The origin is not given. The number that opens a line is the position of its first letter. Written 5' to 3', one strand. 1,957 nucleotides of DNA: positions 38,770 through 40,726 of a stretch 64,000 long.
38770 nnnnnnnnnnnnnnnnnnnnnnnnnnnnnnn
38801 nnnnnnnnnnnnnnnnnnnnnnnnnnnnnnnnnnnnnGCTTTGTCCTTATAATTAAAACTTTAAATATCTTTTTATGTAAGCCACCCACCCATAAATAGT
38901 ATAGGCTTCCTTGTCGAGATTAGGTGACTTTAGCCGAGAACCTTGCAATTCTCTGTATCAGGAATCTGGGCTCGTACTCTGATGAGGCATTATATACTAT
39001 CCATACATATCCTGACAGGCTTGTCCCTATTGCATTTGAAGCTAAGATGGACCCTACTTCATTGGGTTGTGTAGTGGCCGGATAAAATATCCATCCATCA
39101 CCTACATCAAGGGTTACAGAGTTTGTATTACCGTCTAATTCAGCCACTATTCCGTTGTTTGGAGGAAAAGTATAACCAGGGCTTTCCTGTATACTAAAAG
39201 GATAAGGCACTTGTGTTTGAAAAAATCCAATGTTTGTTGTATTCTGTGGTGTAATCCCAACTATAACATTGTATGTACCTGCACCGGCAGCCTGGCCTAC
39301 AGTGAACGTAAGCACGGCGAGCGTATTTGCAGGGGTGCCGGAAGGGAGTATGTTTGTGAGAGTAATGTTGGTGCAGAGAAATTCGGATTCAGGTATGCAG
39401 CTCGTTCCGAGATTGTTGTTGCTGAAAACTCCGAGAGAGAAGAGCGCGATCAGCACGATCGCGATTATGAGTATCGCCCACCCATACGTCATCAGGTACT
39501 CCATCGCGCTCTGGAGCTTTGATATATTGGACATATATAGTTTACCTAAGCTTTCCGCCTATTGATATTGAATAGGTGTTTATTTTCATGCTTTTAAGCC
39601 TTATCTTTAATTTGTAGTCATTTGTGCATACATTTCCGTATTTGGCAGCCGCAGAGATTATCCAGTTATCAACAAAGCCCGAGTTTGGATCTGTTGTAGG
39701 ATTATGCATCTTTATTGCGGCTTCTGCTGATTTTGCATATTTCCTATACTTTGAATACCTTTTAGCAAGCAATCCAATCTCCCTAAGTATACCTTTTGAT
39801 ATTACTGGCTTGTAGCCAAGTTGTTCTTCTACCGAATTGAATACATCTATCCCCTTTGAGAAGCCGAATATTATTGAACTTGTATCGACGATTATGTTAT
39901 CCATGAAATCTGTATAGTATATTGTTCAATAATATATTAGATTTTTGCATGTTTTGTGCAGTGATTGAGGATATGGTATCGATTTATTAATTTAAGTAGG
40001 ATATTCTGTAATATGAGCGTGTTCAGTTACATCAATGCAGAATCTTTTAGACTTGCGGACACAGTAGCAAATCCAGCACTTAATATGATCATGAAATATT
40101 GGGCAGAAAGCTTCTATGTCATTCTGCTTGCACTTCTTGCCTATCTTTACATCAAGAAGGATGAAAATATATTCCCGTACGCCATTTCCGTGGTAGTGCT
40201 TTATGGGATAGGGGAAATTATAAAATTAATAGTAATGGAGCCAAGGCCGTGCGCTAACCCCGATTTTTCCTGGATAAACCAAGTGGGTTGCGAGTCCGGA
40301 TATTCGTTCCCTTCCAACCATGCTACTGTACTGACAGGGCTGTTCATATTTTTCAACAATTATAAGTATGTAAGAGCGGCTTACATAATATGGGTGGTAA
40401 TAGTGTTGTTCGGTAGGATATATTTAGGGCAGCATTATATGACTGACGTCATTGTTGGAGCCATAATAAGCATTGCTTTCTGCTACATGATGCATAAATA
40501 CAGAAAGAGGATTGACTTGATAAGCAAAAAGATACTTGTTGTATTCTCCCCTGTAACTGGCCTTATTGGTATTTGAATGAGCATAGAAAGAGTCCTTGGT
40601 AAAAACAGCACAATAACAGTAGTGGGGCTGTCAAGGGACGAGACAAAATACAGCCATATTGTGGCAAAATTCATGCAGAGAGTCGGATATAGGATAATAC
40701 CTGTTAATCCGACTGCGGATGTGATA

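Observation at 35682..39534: Pilin-like gene followed by a 1051-aa beta-propeller/Ig-like surface protein: candidate cell-surface attachment module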

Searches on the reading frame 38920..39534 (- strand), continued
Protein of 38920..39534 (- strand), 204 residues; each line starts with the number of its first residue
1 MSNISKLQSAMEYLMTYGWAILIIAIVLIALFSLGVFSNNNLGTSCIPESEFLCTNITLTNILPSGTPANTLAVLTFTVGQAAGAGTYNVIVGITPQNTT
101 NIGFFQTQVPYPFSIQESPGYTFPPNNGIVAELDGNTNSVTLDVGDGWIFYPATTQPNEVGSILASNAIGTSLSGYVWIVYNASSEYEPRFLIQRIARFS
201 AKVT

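Call 97: search_protein_families(library=pfam, proteins=[L040:8449-9765:-, L040:7272-8444:-, L040:11670-12455:-, L040:12791-13993:+, L040:3950-5518:-, L040:2035-3969:-, L027:6-2051:+, L055:288-1580:+, L055:4412-7519:-, L040:9980-11638:+], max_evalue=0.001)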
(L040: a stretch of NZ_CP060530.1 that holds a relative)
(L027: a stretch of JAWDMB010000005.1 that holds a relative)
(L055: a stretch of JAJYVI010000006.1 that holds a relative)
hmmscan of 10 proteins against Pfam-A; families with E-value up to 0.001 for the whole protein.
L040:8449-9765:- (438 aa): 2 families
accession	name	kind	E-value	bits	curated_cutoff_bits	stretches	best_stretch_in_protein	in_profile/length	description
PF00324.27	AA_permease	-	2e-48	165.7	24.6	1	12-434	4-467/470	Amino acid permease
PF13520.12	AA_permease_2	-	1.1e-38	133.7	27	1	9-417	5-422/427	Amino acid permease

L040:7272-8444:- (390 aa): 5 families
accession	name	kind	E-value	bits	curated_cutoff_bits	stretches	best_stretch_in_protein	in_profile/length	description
PF08438.16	YGR210-like_G4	-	5.2e-26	91.6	24.7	1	214-320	1-108/108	Obg-like GTPase YGR210-like, G4 motif-containing domain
PF01926.29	MMR_HSR1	-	7.6e-19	68.3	21.9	1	3-115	2-86/113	50S ribosome-binding GTPase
PF02824.27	TGS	-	3e-12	46.8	22.2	1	330-386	3-59/60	TGS domain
PF02421.24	FeoB_N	-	4e-08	33.4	27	1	3-44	3-44/156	Ferrous iron transport protein B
PF00009.33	GTP_EFTU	-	0.00036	20.6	26.5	0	2-112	5-103/188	Elongation factor Tu GTP binding domain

L040:11670-12455:- (261 aa): 2 families
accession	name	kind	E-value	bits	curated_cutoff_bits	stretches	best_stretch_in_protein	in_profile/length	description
PF05670.18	NFACT-R_1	-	4.6e-32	111.3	29.8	1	70-177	1-111/112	NFACT protein RNA binding domain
PF18297.6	NFACT-R_2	-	4.3e-06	27.2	26.9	1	76-159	6-86/104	NFACT protein RNA binding domain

L040:12791-13993:+ (400 aa): 3 families
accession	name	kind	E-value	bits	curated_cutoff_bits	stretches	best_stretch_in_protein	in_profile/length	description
PF02568.20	ThiI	-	1.6e-48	165.4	20.5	1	179-369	1-193/197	Thiamine biosynthesis protein (ThiI)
PF22025.1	ThiI_fer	-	4.4e-16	59.5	25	1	16-86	2-71/72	ThiI ferredoxin-like domain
PF06508.19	QueC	-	4.6e-07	30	22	1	183-218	1-35/210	Queuosine biosynthesis protein QueC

L040:3950-5518:- (522 aa): 4 families
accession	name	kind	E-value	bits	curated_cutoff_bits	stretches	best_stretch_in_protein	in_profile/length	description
PF01256.23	Carb_kinase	-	2.8e-43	148.6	27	1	256-511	1-241/242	NAD(P)H-hydrate dehydratase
PF03853.21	YjeF_N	-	3.5e-28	99.1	24.9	1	43-205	3-167/169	YjeF-related protein N-terminus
PF02110.20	HK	-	1.3e-06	28.4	27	1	394-495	124-224/247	Hydroxyethylthiazole kinase family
PF08543.17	Phos_pyr_kin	-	3.1e-06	27.2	27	1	378-492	112-235/246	Phosphomethylpyrimidine kinase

L040:2035-3969:- (644 aa): 3 families
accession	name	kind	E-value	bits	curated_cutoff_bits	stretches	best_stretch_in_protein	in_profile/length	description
PF00750.26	tRNA-synt_1d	-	3.6e-28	99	23.3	2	124-356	8-221/349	tRNA synthetases class I (R), catalytic domain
PF05746.21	DALR_1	-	5.4e-21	75.3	22.3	1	530-644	3-117/117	DALR anticodon binding domain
PF03485.21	Arg_tRNA_synt_N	-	3.6e-11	43.9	21.5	1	28-108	3-85/85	Arginyl tRNA synthetase N terminal domain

L027:6-2051:+ (681 aa): 1 family
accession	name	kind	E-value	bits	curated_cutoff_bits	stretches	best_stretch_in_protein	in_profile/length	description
PF03030.21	H_PPase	-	1.4e-242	807.5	29.7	1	33-671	1-645/645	Inorganic H+ pyrophosphatase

L055:288-1580:+ (430 aa): 3 families
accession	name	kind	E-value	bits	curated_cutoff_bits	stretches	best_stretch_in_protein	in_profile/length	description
PF00198.28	2-oxoacid_dh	-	6.4e-73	245.5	23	1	199-426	3-229/232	2-oxoacid dehydrogenases acyltransferase (catalytic domain)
PF00364.28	Biotin_lipoyl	-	1.4e-16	60.5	22.1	1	5-76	2-73/73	Biotin-requiring enzyme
PF02817.22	E3_binding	-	6.7e-12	45.8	23.7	1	126-161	1-36/36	e3 binding domain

L055:4412-7519:- (1035 aa): 5 families
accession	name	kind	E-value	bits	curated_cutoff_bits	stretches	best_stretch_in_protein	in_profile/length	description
PF00133.28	tRNA-synt_1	-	6.5e-103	345.1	22.7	1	11-626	2-413/414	tRNA synthetases class I (I, L, M and V)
PF08264.19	Anticodon_1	-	6e-31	107.7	25.1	1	678-823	1-146/148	Anticodon-binding domain of tRNA ligase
PF19302.4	DUF5915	-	1.6e-16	60.8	27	1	849-1016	9-178/195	Domain of unknown function (DUF5915)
PF09334.17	tRNA-synt_1g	-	1.2e-11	44.4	20.1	2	41-184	8-131/391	tRNA synthetases class I (M)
PF13603.12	tRNA-synt_1_2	-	0.00011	22.1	25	1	210-348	14-143/185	Leucyl-tRNA synthetase, editing domain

L040:9980-11638:+ (552 aa): 1 family
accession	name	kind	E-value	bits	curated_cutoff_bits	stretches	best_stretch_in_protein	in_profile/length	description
PF10102.14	DUF2341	-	4.8e-08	33.8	23.4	1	313-343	53-83/84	Domain of unknown function (DUF2341)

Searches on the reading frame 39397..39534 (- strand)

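Call 25: search_protein_families(library=pfam, proteins=[window:39397-39534:-], max_evalue=10)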
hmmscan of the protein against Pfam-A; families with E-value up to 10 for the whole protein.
seq(46 aa): 5 families
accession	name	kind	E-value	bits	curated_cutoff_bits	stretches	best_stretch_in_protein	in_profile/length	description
PF13273.12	DUF4064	-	0.013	16.2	32.1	1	8-40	50-82/102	Protein of unknown function (DUF4064)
PF19592.4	DUF6097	-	0.028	15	27.5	1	6-40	99-133/152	Family of unknown function (DUF6097)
PF19470.4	DUF6007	-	0.056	13.8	26.7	1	12-38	27-53/65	Family of unknown function (DUF6007)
PF05454.16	DAG1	-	0.11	12.3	23.3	1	8-30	140-162/290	Dystroglycan (Dystrophin-associated glycoprotein 1)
PF06480.20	FtsH_ext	-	0.87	10.3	25.5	1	19-41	2-24/103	FtsH Extracellular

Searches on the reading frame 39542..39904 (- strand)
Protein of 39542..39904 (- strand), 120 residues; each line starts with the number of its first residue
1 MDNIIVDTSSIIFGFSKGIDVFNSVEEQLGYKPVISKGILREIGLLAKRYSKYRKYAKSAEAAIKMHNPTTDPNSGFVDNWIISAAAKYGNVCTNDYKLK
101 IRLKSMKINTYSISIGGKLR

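Call 3: search_protein_families(library=pfam, proteins=[window:39542-39904:-], max_evalue=0.1)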
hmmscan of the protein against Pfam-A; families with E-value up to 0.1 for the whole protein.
window:39542-39904:- (120 aa): 3 families
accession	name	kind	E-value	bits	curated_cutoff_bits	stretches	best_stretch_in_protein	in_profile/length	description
PF18477.7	PIN_9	-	1.6e-07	32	26.3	1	4-109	1-109/116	PIN like domain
PF04900.18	Fcf1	-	0.036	14.8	21.4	1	31-106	7-82/99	Fcf1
PF24116.1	DUF7390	-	0.053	14.3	28.4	1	27-108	18-93/118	Domain of unknown function (DUF7390)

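Call 4: search_protein_families(library=ncbifam, proteins=[window:39542-39904:-], max_evalue=0.1)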
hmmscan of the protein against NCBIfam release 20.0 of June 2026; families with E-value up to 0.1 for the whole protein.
window:39542-39904:- (120 aa): 0 families

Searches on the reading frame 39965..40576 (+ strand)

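Call 3: search_protein_families(library=pfam, proteins=[window:39965-40576:+], max_evalue=0.1)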
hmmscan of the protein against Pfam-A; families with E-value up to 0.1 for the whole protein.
window:39965-40576:+ (203 aa): 3 families
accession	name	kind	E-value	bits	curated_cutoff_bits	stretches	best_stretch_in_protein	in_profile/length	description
PF01569.27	PAP2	-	4.5e-19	68.9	27.2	1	71-181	4-126/130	PAP2 superfamily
PF14378.12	PAP2_3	-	2e-09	38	27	1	33-172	22-187/190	PAP2 superfamily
PF14360.12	PAP2_C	-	9.4e-05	23.4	27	1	117-177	8-73/74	PAP2 superfamily C-terminal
